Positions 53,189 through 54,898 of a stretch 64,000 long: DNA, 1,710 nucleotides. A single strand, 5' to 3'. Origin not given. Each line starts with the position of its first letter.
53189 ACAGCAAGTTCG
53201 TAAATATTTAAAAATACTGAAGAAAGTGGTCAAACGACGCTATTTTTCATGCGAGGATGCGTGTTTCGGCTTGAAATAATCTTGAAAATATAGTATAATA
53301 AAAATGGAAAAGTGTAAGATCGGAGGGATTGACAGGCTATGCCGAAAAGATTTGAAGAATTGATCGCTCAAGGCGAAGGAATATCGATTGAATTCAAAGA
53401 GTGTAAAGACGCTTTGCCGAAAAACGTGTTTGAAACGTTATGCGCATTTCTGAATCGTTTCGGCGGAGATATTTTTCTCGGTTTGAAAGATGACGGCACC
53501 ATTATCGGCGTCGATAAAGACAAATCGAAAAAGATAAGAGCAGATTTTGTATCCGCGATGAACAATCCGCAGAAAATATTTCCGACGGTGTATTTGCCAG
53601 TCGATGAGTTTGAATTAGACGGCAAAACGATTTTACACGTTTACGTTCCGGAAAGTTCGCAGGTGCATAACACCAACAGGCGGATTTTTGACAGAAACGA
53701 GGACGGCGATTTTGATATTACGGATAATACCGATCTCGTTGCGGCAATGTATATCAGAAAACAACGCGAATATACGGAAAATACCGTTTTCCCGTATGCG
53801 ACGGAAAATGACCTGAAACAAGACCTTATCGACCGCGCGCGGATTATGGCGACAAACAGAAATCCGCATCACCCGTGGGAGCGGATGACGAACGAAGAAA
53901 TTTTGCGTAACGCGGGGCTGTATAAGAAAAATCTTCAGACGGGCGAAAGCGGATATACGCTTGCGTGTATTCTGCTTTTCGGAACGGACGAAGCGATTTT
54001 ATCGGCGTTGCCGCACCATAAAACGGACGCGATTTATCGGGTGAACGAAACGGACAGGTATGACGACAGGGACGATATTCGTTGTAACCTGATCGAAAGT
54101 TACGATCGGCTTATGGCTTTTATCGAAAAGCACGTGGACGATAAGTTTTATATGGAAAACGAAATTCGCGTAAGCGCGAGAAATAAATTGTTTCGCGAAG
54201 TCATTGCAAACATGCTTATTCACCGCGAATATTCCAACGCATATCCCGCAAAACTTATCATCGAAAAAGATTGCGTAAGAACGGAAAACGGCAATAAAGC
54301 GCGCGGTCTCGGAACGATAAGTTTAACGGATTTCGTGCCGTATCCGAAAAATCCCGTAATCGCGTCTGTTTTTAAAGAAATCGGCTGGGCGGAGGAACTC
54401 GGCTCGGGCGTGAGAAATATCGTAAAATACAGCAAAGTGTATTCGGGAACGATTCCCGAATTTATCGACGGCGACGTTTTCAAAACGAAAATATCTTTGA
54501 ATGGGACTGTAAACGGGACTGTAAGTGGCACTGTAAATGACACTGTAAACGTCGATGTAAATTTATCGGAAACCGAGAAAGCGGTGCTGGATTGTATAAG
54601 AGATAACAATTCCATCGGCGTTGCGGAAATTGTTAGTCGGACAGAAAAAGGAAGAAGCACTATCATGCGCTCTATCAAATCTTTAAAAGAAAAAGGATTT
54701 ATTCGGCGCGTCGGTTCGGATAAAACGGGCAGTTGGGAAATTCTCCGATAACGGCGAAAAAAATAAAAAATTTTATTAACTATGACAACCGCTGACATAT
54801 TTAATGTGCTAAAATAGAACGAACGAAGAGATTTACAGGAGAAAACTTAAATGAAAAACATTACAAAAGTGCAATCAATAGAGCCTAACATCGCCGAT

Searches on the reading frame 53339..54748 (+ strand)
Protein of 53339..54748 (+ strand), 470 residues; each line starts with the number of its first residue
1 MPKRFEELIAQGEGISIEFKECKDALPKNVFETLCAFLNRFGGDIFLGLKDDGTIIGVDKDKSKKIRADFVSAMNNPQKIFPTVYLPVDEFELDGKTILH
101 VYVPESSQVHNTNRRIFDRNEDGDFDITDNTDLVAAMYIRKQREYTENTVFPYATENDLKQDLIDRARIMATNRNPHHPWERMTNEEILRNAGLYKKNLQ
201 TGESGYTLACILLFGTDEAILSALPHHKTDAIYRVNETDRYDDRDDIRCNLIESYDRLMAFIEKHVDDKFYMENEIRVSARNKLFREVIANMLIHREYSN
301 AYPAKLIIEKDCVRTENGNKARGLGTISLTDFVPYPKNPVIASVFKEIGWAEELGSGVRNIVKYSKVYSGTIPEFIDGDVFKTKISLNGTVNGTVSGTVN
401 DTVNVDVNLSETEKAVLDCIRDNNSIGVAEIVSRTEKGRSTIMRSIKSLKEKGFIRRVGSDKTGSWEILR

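Call 29: search_protein_families(library=pfam, proteins=[window:53339-54748:+], max_evalue=0.0001)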
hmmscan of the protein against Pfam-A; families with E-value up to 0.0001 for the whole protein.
window:53339-54748:+ (470 aa): 6 families
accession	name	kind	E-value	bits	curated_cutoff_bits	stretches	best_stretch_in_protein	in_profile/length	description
PF04326.19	SLFN_AlbA_2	-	9.5e-18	65.3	25.3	1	13-123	1-113/118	Schlafen, AlbA_2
PF13749.12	HATPase_c_4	-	7.8e-08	32.7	26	1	329-379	32-82/89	Putative ATP-dependent DNA helicase recG C-terminal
PF01047.28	MarR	-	1.1e-05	25.6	24.6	1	409-458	1-50/59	MarR family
PF13412.12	HTH_24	-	1.4e-05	25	21.9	1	409-456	1-48/48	Winged helix-turn-helix DNA-binding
PF12802.13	MarR_2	-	3.7e-05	24.2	27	0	409-462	3-57/61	MarR family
PF09339.16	HTH_IclR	-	8.3e-05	22.7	22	0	415-458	7-51/52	IclR helix-turn-helix domain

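Call 30: search_protein_families(library=padloc, proteins=[window:53339-54748:+], max_evalue=0.0001)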
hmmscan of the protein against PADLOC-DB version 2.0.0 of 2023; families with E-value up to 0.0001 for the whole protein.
window:53339-54748:+ (470 aa): 8 families
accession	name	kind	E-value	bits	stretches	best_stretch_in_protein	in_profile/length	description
PDLC02402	Aga_SIR2-PNTD1-PNTD2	-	2.5e-07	27.2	1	186-371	353-545/876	Class I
PDLC01852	CARF3--CARF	-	2.7e-07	28.7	1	403-463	135-195/208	-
PDLC01860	CARF3--CARF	-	3.7e-07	28.4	1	405-463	137-195/210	-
PDLC01850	CARF3--CARF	-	5.5e-07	27.7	1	381-462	115-196/209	-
PDLC01044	Csa3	-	8.1e-07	27.1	1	403-458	128-180/194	Type I-A associated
PDLC01434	CasR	-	1.1e-06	26.7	1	402-462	124-178/191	"CAS-I,CAS-II,CAS-III,CAS-IV,CAS-V,CAS-VI; associated_signaling"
PDLC01268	CasR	-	5.9e-06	24.4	1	392-462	110-173/179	"CAS-I,CAS-II,CAS-III,CAS-IV,CAS-V,CAS-VI; associated_signaling"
PDLC01879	CARF3--CARF_TM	-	4.7e-05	21.1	1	404-462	150-203/222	-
